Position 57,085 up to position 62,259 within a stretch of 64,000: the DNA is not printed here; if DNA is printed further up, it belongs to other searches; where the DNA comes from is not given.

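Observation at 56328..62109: A single 1624-aa protein fuses a Ser/Thr kinase, STAND NTPase, TPRs, GAF and a sigma-54 activator, next to a sigma-54-driven HD-GYP gene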

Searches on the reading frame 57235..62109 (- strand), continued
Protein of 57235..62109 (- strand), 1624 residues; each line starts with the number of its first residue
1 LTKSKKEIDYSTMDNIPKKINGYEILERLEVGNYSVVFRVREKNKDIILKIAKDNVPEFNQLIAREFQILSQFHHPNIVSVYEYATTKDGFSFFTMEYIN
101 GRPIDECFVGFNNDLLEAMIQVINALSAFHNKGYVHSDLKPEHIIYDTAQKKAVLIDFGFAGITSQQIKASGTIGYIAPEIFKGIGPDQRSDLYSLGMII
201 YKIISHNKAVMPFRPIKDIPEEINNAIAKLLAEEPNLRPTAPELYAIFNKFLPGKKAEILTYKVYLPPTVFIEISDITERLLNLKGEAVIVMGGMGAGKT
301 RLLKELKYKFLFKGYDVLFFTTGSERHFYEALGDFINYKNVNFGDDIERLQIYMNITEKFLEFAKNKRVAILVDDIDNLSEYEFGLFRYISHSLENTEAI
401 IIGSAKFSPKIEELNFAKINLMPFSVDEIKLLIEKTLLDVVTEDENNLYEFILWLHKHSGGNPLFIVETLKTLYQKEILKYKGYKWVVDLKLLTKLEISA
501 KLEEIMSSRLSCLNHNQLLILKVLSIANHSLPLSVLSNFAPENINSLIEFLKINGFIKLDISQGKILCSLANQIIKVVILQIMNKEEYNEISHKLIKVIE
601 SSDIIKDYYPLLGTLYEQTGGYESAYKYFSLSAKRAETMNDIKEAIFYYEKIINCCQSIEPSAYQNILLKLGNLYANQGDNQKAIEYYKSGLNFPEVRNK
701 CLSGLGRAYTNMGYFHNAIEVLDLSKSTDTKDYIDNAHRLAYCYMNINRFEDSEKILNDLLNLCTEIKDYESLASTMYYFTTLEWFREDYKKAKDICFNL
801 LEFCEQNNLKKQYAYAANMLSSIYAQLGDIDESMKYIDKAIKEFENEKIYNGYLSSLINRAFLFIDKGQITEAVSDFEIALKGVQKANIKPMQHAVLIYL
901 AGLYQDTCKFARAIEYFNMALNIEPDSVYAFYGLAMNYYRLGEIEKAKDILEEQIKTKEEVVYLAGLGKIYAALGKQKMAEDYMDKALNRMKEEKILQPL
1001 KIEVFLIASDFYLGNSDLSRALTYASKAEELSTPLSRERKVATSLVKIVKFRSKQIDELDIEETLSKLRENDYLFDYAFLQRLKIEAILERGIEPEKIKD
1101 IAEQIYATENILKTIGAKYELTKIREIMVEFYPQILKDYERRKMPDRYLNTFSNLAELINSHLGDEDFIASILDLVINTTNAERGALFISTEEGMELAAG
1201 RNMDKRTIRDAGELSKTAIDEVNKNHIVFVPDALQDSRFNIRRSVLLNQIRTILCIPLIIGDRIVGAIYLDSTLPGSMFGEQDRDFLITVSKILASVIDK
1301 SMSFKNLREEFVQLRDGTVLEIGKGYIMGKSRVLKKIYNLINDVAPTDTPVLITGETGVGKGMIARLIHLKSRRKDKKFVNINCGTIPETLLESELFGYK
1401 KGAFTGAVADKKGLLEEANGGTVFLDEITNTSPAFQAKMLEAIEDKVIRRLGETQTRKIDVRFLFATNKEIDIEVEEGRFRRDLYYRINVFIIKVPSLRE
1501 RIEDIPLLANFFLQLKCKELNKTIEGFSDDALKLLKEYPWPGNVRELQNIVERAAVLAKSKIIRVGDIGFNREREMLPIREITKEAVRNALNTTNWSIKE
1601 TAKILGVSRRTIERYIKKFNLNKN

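Call 5: find_homologous_proteins(query=window:57235-62109:-, max_evalue=1e-10)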
Query window:57235-62109:- (1624 aa): 407 proteins with E <= 1e-10 among 8000 candidates; the best 120 are listed.
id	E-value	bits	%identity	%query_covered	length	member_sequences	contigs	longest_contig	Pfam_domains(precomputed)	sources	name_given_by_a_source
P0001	0.0e+0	3577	100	99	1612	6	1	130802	PF13185.13,PF13518.13,PF00004.36,PF13401.13,PF07728.21,PF13191.13,PF13374.13,PF07714.24,PF00069.32,PF25068.3,PF25601.2,PF00515.35,PF13424.13,PF07719.24,PF01636.30,PF13174.13,PF20308.5,PF25063.1,PF13384.13,PF25058.2,PF13176.13,PF13492.13,PF13428.13,PF14532.13,PF01637.25,PF14559.13,PF13371.13,PF00158.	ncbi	ncbi:MAG: sigma 54-interacting transcriptional regulator [candidate division WOR-3 bacterium]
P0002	0.0e+0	2742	76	99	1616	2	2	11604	PF13173.13,PF13185.13,PF23558.2,PF00004.36,PF13401.13,PF07728.21,PF13191.13,PF07714.24,PF00069.32,PF25068.3,PF25601.2,PF00515.35,PF13424.13,PF07719.24,PF01636.30,PF13176.13,PF13492.13,PF13428.13,PF14532.13,PF14559.13,PF13371.13,PF00158.33,PF17874.8,PF01590.33,PF02954.26,PF03109.23,PF21033.5,PF13181.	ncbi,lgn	-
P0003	0.0e+0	2625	72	99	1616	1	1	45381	PF13173.13,PF13185.13,PF13414.13,PF00004.36,PF13401.13,PF07728.21,PF13191.13,PF13374.13,PF07714.24,PF00069.32,PF25068.3,PF25601.2,PF00515.35,PF13424.13,PF07719.24,PF01636.30,PF13174.13,PF25063.1,PF13384.13,PF13176.13,PF13492.13,PF13428.13,PF14532.13,PF01637.25,PF14559.13,PF13371.13,PF00158.33,PF1787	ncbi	-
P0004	0.0e+0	1898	55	99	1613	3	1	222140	PF10602.16,PF13414.13,PF00004.36,PF13401.13,PF07728.21,PF13191.13,PF13374.13,PF07714.24,PF00069.32,PF25068.3,PF13551.13,PF25601.2,PF00515.35,PF13424.13,PF28559.1,PF14938.13,PF07719.24,PF01636.30,PF13174.13,PF20308.5,PF25062.2,PF13176.13,PF13492.13,PF13428.13,PF14532.13,PF14559.13,PF00158.33,PF17874.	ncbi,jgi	-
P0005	0.0e+0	1872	55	98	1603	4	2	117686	PF13518.13,PF00004.36,PF13401.13,PF13191.13,PF13374.13,PF12728.14,PF07714.24,PF00069.32,PF25068.3,PF13551.13,PF25601.2,PF00515.35,PF13424.13,PF28559.1,PF14938.13,PF07719.24,PF01636.30,PF13174.13,PF13431.13,PF25062.2,PF13384.13,PF13176.13,PF13492.13,PF13428.13,PF14532.13,PF01637.25,PF14559.13,PF00158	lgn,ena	-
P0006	0.0e+0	1862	53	100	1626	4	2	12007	PF13185.13,PF13414.13,PF13518.13,PF00004.36,PF13401.13,PF07728.21,PF13191.13,PF13374.13,PF07714.24,PF00069.32,PF25068.3,PF13551.13,PF25601.2,PF00515.35,PF13424.13,PF28559.1,PF07719.24,PF01636.30,PF13174.13,PF25062.2,PF13384.13,PF13176.13,PF13428.13,PF14532.13,PF01637.25,PF14559.13,PF10345.16,PF00158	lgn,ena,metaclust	metaclust:\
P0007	0.0e+0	1856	53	99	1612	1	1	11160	PF13185.13,PF13414.13,PF00004.36,PF13401.13,PF07728.21,PF00931.29,PF13191.13,PF13374.13,PF07714.24,PF00069.32,PF25068.3,PF25601.2,PF00515.35,PF13424.13,PF07719.24,PF01636.30,PF13174.13,PF25063.1,PF13431.13,PF23914.2,PF13384.13,PF13176.13,PF13428.13,PF14532.13,PF14559.13,PF13371.13,PF00158.33,PF17874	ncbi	ncbi:MAG: sigma 54-interacting transcriptional regulator [candidate division WOR-3 bacterium]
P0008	0.0e+0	1848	53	99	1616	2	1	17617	PF10602.16,PF13185.13,PF13414.13,PF00004.36,PF13401.13,PF07728.21,PF13191.13,PF13374.13,PF07714.24,PF00069.32,PF25601.2,PF00515.35,PF05729.19,PF13424.13,PF07719.24,PF01636.30,PF13174.13,PF13176.13,PF13428.13,PF14532.13,PF14559.13,PF00158.33,PF17874.8,PF01590.33,PF02954.26,PF12895.14,PF13432.13,PF131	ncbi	ncbi:MAG: sigma 54-interacting transcriptional regulator, partial [candidate division WOR-3 bacteriu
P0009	0.0e+0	1845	52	100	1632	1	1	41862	PF13185.13,PF00004.36,PF13401.13,PF07728.21,PF13191.13,PF13374.13,PF24575.2,PF07714.24,PF00069.32,PF25068.3,PF25601.2,PF00515.35,PF13424.13,PF07719.24,PF01636.30,PF13174.13,PF13176.13,PF13428.13,PF14532.13,PF14559.13,PF00158.33,PF17874.8,PF01590.33,PF02954.26,PF03109.23,PF12895.14,PF21033.5,PF13432.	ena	-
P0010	0.0e+0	1840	52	99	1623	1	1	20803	PF13173.13,PF13185.13,PF13414.13,PF00004.36,PF13401.13,PF07728.21,PF00931.29,PF13191.13,PF13374.13,PF07714.24,PF00069.32,PF25068.3,PF25601.2,PF00515.35,PF05729.19,PF13424.13,PF13429.13,PF07719.24,PF01636.30,PF13174.13,PF25063.1,PF13431.13,PF25062.2,PF13176.13,PF13492.13,PF13428.13,PF14532.13,PF14559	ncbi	-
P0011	0.0e+0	1813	51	98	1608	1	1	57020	PF10602.16,PF13185.13,PF13414.13,PF00004.36,PF13401.13,PF07728.21,PF13191.13,PF07714.24,PF00069.32,PF25601.2,PF00515.35,PF13424.13,PF07719.24,PF01636.30,PF13176.13,PF13428.13,PF14532.13,PF14559.13,PF00158.33,PF17874.8,PF01590.33,PF02954.26,PF12895.14,PF13432.13,PF13181.13,PF20720.4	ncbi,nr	ncbi:MAG: sigma 54-interacting transcriptional regulator, partial [candidate division WOR-3 bacteriu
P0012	0.0e+0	1808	51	100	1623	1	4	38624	PF13173.13,PF13185.13,PF13414.13,PF13518.13,PF00004.36,PF13401.13,PF07728.21,PF13191.13,PF13374.13,PF07714.24,PF00069.32,PF25068.3,PF25601.2,PF00515.35,PF05729.19,PF13424.13,PF14938.13,PF07719.24,PF01636.30,PF13174.13,PF20308.5,PF25063.1,PF13431.13,PF25062.2,PF13384.13,PF25058.2,PF13176.13,PF13492.1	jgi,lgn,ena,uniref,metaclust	uniref:Tetratricopeptide repeat protein n=1 Tax=candidate division WOR-3 bacterium TaxID=2052148 Rep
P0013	0.0e+0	1807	52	99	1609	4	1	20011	PF13185.13,PF13414.13,PF00004.36,PF13401.13,PF07728.21,PF13191.13,PF13374.13,PF07714.24,PF00069.32,PF25068.3,PF25601.2,PF00515.35,PF05729.19,PF13424.13,PF14938.13,PF07719.24,PF01636.30,PF13174.13,PF20308.5,PF13431.13,PF25062.2,PF13176.13,PF13428.13,PF14532.13,PF14559.13,PF00158.33,PF17874.8,PF01590.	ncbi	-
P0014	0.0e+0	1805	52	99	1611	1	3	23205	PF10602.16,PF13173.13,PF20030.6,PF13185.13,PF13414.13,PF00004.36,PF13401.13,PF07728.21,PF00931.29,PF13191.13,PF13374.13,PF07714.24,PF00069.32,PF25068.3,PF25601.2,PF00515.35,PF05729.19,PF13424.13,PF28559.1,PF07719.24,PF01636.30,PF13174.13,PF25063.1,PF13431.13,PF25062.2,PF13176.13,PF13492.13,PF13428.1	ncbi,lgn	-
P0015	0.0e+0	1775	50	99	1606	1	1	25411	PF10602.16,PF13173.13,PF13185.13,PF13414.13,PF00004.36,PF13401.13,PF07728.21,PF00931.29,PF13191.13,PF07714.24,PF00069.32,PF25068.3,PF25601.2,PF00515.35,PF13424.13,PF07719.24,PF01636.30,PF13174.13,PF13431.13,PF13384.13,PF13176.13,PF13428.13,PF14532.13,PF01637.25,PF14559.13,PF00158.33,PF17874.8,PF0159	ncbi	-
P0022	0.0e+0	1663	48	99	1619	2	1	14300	PF10602.16,PF13185.13,PF13414.13,PF00004.36,PF13401.13,PF07728.21,PF13191.13,PF13374.13,PF24575.2,PF07714.24,PF00069.32,PF25068.3,PF25601.2,PF00515.35,PF05729.19,PF13424.13,PF07719.24,PF13174.13,PF13431.13,PF00437.27,PF13176.13,PF13492.13,PF13428.13,PF14532.13,PF25064.2,PF14559.13,PF13371.13,PF00158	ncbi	ncbi:MAG: sigma 54-interacting transcriptional regulator [bacterium]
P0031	0.0e+0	1553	47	93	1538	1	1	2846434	PF20030.6,PF13185.13,PF00004.36,PF13401.13,PF07728.21,PF00931.29,PF13191.13,PF13374.13,PF07714.24,PF00069.32,PF25601.2,PF00515.35,PF13424.13,PF07719.24,PF13176.13,PF13428.13,PF14532.13,PF01637.25,PF14559.13,PF00158.33,PF17874.8,PF01590.33,PF02954.26,PF12775.14,PF13432.13,PF13181.13,PF20720.4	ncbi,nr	ncbi:MAG: sigma 54-interacting transcriptional regulator [candidate division WOR-3 bacterium]|nr:MAG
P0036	0.0e+0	1534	47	96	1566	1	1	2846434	PF20030.6,PF13185.13,PF13401.13,PF07728.21,PF13191.13,PF13374.13,PF07714.24,PF00069.32,PF25601.2,PF00515.35,PF13424.13,PF07719.24,PF01636.30,PF13176.13,PF13428.13,PF14532.13,PF14559.13,PF00158.33,PF17874.8,PF01590.33,PF12775.14,PF13432.13,PF13181.13,PF20720.4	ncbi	ncbi:MAG: sigma 54-interacting transcriptional regulator, partial [candidate division WOR-3 bacteriu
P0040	0.0e+0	1499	45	99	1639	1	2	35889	PF13185.13,PF13518.13,PF00004.36,PF13401.13,PF07728.21,PF13191.13,PF13374.13,PF07714.24,PF00069.32,PF25601.2,PF13424.13,PF07719.24,PF13384.13,PF14532.13,PF01637.25,PF14559.13,PF00158.33,PF17874.8,PF01590.33,PF02954.26,PF12775.14,PF12895.14,PF13181.13,PF20720.4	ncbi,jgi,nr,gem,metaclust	ncbi:MAG: hypothetical protein AYK18_08100 [Theionarchaea archaeon DG-70]|nr:MAG: hypothetical prote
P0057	0.0e+0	1349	41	99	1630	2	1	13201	PF13173.13,PF20030.6,PF13185.13,PF00493.30,PF00004.36,PF13401.13,PF07728.21,PF13191.13,PF13374.13,PF07714.24,PF00069.32,PF25601.2,PF00515.35,PF13424.13,PF07719.24,PF13245.13,PF13176.13,PF13492.13,PF13428.13,PF14532.13,PF14559.13,PF00158.33,PF17874.8,PF01590.33,PF02954.26,PF12775.14,PF13181.13,PF2072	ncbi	-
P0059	0.0e+0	1317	41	99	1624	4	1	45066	PF20030.6,PF13518.13,PF00004.36,PF13401.13,PF07728.21,PF13191.13,PF07714.24,PF00069.32,PF13551.13,PF25601.2,PF00515.35,PF05729.19,PF13424.13,PF07719.24,PF01636.30,PF13176.13,PF13492.13,PF13428.13,PF14532.13,PF14559.13,PF00158.33,PF17874.8,PF01590.33,PF02954.26,PF12895.14,PF13432.13,PF13181.13,PF2072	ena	-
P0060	0.0e+0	1317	47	84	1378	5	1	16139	PF20030.6,PF13185.13,PF13401.13,PF07728.21,PF00931.29,PF13191.13,PF13374.13,PF25601.2,PF00515.35,PF05729.19,PF13424.13,PF13429.13,PF07719.24,PF13174.13,PF13431.13,PF13384.13,PF13176.13,PF13428.13,PF14532.13,PF14559.13,PF00158.33,PF17874.8,PF01590.33,PF02954.26,PF12895.14,PF13432.13,PF13181.13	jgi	jgi:transcriptional regulator with GAF, ATPase, and Fis domain/Tfp pilus assembly protein PilF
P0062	0.0e+0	1303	40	98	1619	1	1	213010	PF13185.13,PF13176.13,PF13401.13,PF13428.13,PF14532.13,PF07728.21,PF13191.13,PF13374.13,PF07714.24,PF00069.32,PF00158.33,PF17874.8,PF25601.2,PF01590.33,PF02954.26,PF00515.35,PF13424.13,PF13432.13,PF13181.13,PF07719.24,PF20720.4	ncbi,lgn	-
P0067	0.0e+0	1226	39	99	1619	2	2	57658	PF13185.13,PF13384.13,PF13492.13,PF00004.36,PF13401.13,PF14532.13,PF01637.25,PF07728.21,PF13191.13,PF07714.24,PF00069.32,PF00158.33,PF25601.2,PF01590.33,PF02954.26,PF00515.35,PF03109.23,PF13424.13,PF01636.30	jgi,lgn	jgi:transcriptional regulator with GAF, ATPase, and Fis domain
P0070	0.0e+0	1185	39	99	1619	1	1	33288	PF13185.13,PF13401.13,PF13428.13,PF14532.13,PF07728.21,PF13191.13,PF14559.13,PF07714.24,PF00069.32,PF00158.33,PF17874.8,PF25601.2,PF01590.33,PF02954.26,PF00515.35,PF05729.19,PF13424.13,PF14938.13,PF13181.13,PF07719.24,PF25199.2,PF01636.30,PF13174.13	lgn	-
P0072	0.0e+0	1173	38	99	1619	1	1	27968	PF13185.13,PF00004.36,PF13401.13,PF07728.21,PF13191.13,PF13374.13,PF07721.21,PF07714.24,PF00069.32,PF25601.2,PF00515.35,PF13424.13,PF07719.24,PF01636.30,PF25058.2,PF13176.13,PF13492.13,PF13428.13,PF14532.13,PF17667.8,PF14559.13,PF00158.33,PF17874.8,PF01590.33,PF02954.26,PF13432.13,PF01078.28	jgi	jgi:Nif-specific regulatory protein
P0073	0.0e+0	1156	38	99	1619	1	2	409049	PF20030.6,PF13185.13,PF00004.36,PF13401.13,PF14532.13,PF07728.21,PF13191.13,PF14559.13,PF07714.24,PF00069.32,PF00158.33,PF17874.8,PF25601.2,PF01590.33,PF02954.26,PF00515.35,PF13424.13,PF13181.13,PF07719.24,PF01636.30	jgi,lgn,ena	-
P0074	0.0e+0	1124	37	99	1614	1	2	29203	PF13173.13,PF13185.13,PF00004.36,PF13401.13,PF07728.21,PF13191.13,PF07714.24,PF00069.32,PF07724.21,PF25601.2,PF00515.35,PF13424.13,PF07719.24,PF01636.30,PF13176.13,PF13428.13,PF14532.13,PF14559.13,PF00158.33,PF17874.8,PF01590.33,PF02954.26,PF03109.23,PF13432.13,PF20720.4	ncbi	-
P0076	0.0e+0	1064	36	99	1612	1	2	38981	PF13185.13,PF00004.36,PF13401.13,PF14532.13,PF07728.21,PF13191.13,PF14559.13,PF07714.24,PF00069.32,PF00158.33,PF25601.2,PF01590.33,PF02954.26,PF00005.34,PF13424.13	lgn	-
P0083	1.0e-291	989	35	99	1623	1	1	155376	PF13185.13,PF13492.13,PF00004.36,PF13401.13,PF14532.13,PF07728.21,PF13191.13,PF14559.13,PF07714.24,PF00069.32,PF00158.33,PF17874.8,PF25601.2,PF01590.33,PF02954.26,PF00515.35,PF13424.13,PF13181.13,PF07719.24,PF20720.4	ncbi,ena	-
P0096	4.2e-147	510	29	98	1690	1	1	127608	PF13185.13,PF13176.13,PF13428.13,PF14532.13,PF07728.21,PF13191.13,PF13374.13,PF07714.24,PF00069.32,PF00158.33,PF07724.21,PF17874.8,PF25601.2,PF01590.33,PF02954.26,PF00515.35,PF03109.23,PF13424.13,PF13181.13,PF07719.24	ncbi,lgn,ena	-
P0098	2.8e-140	488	27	98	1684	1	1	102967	PF13185.13,PF13176.13,PF13492.13,PF14532.13,PF07728.21,PF00931.29,PF13191.13,PF13374.13,PF07714.24,PF00069.32,PF00158.33,PF17874.8,PF25601.2,PF01590.33,PF02954.26,PF00515.35,PF03109.23,PF13424.13,PF07719.24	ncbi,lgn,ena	-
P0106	3.7e-123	431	36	29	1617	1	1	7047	PF13185.13,PF13492.13,PF00004.36,PF13401.13,PF14532.13,PF07728.21,PF17667.8,PF13191.13,PF07714.24,PF00069.32,PF00158.33,PF17874.8,PF25601.2,PF01590.33,PF02954.26,PF00515.35,PF13424.13,PF13432.13,PF07719.24,PF25199.2,PF20720.4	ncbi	-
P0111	1.8e-112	395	33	34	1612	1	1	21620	PF13185.13,PF13492.13,PF14532.13,PF07728.21,PF07714.24,PF00069.32,PF00158.33,PF25601.2,PF01590.33,PF02954.26,PF03109.23,PF13424.13,PF25199.2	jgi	jgi:transcriptional regulator with GAF, ATPase, and Fis domain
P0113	3.4e-110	388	25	99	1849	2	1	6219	PF13185.13,PF13492.13,PF14532.13,PF07728.21,PF13191.13,PF07714.24,PF00069.32,PF00158.33,PF17874.8,PF25601.2,PF01590.33,PF02954.26,PF03109.23,PF13424.13,PF13181.13,PF07719.24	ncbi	-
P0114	1.7e-109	386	25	74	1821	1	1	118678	PF13185.13,PF00004.36,PF13401.13,PF07728.21,PF13191.13,PF13374.13,PF07714.24,PF00069.32,PF25601.2,PF00515.35,PF13424.13,PF14938.13,PF07719.24,PF13176.13,PF24885.2,PF13492.13,PF13428.13,PF14532.13,PF25201.1,PF00158.33,PF17874.8,PF01590.33,PF02954.26,PF12895.14,PF13181.13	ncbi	-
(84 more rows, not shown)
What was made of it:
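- Checked: NCBI's version starts at Met13 and has 1612 aa, 100% identical (call 5).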
